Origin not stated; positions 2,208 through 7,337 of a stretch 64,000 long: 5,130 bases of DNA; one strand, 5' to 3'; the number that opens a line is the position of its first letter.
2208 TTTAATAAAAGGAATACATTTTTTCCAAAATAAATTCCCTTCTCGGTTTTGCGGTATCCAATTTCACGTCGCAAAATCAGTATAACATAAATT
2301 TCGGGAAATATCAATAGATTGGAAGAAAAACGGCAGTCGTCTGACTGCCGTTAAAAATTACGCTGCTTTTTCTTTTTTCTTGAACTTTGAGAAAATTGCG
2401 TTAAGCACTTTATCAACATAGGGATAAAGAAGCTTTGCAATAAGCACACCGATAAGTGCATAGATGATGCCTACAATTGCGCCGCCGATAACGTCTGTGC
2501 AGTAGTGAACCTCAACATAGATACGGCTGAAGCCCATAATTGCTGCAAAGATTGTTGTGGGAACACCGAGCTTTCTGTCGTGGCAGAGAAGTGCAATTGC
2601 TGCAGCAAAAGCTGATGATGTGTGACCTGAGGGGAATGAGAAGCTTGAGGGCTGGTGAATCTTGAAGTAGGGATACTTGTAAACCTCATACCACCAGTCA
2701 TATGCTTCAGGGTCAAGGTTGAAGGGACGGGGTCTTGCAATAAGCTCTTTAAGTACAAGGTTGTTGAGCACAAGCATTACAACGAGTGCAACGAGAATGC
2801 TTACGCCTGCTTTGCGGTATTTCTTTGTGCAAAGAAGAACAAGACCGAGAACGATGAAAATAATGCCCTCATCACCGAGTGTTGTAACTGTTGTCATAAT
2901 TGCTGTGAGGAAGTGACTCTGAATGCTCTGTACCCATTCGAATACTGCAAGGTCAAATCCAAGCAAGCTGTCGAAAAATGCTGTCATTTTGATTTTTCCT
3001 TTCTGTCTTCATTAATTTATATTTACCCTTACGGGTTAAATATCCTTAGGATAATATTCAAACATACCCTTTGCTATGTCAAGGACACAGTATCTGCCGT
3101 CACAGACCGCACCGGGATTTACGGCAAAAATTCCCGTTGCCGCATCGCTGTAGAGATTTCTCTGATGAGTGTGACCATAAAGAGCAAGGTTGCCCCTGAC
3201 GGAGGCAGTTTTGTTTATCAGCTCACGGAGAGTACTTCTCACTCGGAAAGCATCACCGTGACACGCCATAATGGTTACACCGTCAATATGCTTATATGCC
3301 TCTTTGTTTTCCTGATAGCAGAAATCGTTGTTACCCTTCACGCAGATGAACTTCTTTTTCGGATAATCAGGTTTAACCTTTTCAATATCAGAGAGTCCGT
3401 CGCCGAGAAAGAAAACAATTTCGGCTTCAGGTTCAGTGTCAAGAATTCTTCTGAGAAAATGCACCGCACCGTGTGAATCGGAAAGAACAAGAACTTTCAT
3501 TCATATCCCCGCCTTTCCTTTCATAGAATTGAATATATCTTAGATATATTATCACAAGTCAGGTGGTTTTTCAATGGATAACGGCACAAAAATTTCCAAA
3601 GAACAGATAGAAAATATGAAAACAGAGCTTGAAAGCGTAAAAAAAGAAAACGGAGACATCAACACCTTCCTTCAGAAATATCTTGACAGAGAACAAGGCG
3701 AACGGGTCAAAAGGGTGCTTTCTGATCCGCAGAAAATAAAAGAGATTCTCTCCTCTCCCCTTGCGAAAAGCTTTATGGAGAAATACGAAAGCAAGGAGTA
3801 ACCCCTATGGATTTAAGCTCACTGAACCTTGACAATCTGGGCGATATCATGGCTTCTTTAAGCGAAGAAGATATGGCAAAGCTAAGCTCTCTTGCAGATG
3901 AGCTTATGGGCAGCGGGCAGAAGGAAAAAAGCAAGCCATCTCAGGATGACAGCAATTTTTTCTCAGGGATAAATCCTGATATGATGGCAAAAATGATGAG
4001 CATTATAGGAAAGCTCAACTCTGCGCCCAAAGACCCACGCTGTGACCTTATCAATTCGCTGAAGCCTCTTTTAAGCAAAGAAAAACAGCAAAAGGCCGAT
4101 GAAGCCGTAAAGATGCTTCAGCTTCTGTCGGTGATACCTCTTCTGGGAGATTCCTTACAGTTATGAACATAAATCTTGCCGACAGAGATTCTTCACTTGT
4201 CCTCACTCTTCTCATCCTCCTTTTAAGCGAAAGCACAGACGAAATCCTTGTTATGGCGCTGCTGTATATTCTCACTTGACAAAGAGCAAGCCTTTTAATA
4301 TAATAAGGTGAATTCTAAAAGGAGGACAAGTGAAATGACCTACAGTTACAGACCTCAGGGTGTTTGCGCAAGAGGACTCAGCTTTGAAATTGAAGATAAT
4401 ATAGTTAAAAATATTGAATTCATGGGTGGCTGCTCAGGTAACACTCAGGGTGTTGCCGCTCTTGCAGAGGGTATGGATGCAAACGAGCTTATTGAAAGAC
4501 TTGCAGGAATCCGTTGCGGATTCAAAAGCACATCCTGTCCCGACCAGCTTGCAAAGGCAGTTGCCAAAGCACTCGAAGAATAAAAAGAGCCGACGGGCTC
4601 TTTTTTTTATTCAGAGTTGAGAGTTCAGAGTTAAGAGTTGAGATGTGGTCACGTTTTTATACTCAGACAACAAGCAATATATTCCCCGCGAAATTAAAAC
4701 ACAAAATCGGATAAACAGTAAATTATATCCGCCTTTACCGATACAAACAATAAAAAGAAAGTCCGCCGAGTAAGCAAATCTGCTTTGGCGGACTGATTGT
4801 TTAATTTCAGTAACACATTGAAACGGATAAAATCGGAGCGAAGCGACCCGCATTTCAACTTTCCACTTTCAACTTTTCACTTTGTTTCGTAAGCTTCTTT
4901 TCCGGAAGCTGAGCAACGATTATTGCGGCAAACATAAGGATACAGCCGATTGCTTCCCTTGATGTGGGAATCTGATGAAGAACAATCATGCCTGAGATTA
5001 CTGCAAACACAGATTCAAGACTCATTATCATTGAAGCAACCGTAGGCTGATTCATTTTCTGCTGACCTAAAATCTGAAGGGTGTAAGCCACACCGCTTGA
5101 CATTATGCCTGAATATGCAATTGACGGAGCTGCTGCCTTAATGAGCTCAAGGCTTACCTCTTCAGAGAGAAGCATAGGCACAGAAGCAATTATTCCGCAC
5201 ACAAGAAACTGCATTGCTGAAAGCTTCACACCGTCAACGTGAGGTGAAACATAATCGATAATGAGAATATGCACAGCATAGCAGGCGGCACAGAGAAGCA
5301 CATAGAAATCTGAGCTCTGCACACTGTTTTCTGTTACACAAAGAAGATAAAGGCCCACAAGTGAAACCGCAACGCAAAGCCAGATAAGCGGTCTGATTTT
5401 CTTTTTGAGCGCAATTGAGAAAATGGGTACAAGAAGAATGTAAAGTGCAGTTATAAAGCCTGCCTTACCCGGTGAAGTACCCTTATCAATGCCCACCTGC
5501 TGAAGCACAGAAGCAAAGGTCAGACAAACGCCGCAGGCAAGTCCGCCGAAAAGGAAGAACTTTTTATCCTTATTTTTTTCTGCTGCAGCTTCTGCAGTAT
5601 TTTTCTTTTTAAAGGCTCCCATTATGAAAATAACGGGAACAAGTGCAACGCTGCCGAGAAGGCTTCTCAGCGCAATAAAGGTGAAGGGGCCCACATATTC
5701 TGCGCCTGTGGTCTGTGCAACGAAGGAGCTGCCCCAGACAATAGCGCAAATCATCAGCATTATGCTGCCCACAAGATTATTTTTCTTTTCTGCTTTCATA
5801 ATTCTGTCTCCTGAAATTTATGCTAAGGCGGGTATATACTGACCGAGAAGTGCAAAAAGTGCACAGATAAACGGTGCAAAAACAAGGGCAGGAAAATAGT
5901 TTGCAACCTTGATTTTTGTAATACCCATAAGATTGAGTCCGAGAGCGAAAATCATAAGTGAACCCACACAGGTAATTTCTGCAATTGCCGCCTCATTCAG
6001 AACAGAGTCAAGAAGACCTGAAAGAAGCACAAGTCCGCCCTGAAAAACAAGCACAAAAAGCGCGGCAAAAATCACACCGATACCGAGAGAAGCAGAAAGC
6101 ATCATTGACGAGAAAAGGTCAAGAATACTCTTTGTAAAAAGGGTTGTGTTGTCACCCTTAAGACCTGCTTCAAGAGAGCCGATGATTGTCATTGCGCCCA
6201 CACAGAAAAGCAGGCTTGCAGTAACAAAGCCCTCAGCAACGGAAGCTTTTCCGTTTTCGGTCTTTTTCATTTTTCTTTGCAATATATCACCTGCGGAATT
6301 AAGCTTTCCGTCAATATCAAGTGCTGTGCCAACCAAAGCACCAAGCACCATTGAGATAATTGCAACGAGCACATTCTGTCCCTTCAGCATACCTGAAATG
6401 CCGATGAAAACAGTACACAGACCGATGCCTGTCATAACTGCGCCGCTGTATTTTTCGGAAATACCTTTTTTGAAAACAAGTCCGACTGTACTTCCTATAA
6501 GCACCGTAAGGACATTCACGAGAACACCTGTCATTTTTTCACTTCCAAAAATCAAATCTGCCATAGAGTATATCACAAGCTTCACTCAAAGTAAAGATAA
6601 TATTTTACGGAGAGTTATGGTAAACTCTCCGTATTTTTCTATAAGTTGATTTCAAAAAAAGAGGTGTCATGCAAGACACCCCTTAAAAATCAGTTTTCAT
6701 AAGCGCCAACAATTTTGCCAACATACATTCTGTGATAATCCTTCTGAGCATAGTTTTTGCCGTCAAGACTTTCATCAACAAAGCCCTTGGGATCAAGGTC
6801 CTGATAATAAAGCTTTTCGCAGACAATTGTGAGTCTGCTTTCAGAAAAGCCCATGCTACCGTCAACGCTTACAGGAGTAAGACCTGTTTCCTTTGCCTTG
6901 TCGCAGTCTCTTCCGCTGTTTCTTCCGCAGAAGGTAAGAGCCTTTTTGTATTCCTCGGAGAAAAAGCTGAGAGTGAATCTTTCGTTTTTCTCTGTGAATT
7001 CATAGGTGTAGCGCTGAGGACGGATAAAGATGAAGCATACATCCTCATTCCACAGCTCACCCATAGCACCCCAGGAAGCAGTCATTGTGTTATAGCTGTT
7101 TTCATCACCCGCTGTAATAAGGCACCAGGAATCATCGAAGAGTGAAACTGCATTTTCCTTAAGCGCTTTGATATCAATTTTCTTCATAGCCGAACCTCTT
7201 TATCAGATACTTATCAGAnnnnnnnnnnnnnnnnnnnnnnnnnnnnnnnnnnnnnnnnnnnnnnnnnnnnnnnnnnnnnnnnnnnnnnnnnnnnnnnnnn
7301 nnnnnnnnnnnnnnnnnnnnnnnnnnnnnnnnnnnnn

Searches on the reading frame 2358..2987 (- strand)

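Call 70: search_protein_families(library=pfam, proteins=[window:2358-2987:-], max_evalue=0.01)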
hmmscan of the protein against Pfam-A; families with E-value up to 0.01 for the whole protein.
window:2358-2987:- (209 aa): 2 families
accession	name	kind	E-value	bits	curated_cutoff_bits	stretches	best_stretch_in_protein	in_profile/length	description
PF01569.27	PAP2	-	8.6e-22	77.7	27.2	1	65-183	6-124/130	PAP2 superfamily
PF14378.12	PAP2_3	-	4.1e-09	36.9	27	1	44-177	42-188/190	PAP2 superfamily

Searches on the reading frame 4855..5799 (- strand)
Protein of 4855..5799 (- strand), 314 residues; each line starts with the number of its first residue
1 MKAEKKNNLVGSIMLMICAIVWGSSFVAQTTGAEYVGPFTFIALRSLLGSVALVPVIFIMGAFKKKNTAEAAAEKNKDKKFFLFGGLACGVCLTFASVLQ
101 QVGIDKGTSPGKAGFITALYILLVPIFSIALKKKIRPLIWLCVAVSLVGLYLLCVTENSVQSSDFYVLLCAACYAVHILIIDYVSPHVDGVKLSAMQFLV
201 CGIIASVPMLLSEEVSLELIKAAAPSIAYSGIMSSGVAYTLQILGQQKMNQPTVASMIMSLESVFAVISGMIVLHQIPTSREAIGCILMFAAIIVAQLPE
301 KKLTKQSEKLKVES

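Call 70: search_protein_families(library=pfam, proteins=[window:4855-5799:-], max_evalue=0.01)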
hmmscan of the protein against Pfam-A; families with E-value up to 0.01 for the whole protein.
window:4855-5799:- (314 aa): 2 families
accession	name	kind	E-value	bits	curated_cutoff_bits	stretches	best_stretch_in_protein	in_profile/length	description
PF00892.27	EamA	-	2.3e-31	109.3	28.2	2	163-295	3-132/135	EamA-like transporter family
PF06027.18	SLC35F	-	0.0033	17.4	21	0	161-275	161-276/299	Solute carrier family 35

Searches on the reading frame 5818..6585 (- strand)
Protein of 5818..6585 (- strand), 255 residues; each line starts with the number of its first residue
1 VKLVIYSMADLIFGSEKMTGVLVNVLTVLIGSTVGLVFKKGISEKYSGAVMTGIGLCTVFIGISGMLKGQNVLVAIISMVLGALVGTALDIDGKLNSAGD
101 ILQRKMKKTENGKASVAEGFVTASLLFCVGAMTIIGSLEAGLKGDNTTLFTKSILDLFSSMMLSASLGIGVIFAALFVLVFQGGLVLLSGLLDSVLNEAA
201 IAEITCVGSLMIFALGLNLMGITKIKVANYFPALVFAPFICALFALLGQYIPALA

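Call 70: search_protein_families(library=pfam, proteins=[window:5818-6585:-], max_evalue=0.01)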
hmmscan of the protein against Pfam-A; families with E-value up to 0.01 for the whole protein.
window:5818-6585:- (255 aa): 2 families
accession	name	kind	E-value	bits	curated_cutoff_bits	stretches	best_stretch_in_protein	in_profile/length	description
PF04474.17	DUF554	-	2.9e-79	266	25.1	1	19-241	1-219/220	Protein of unknown function (DUF554)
PF04123.18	DUF373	-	0.0032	17.4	28.3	1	36-226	143-317/335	Domain of unknown function (DUF373)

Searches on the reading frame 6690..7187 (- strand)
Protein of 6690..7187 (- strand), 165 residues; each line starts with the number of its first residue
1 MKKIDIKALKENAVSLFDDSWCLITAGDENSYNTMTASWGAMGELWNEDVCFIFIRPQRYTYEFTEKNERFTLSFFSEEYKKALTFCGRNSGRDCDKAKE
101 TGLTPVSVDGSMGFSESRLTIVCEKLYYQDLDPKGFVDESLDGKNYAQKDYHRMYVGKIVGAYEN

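Call 14: search_protein_families(library=pfam, proteins=[window:6690-7187:-], max_evalue=0.001)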
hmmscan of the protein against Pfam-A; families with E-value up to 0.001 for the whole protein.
window:6690-7187:- (165 aa): 1 family
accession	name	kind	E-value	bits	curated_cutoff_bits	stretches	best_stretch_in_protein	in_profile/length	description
PF01613.24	Flavin_Reduct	-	1.5e-10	41.8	27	1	22-163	9-132/153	Flavin reductase like domain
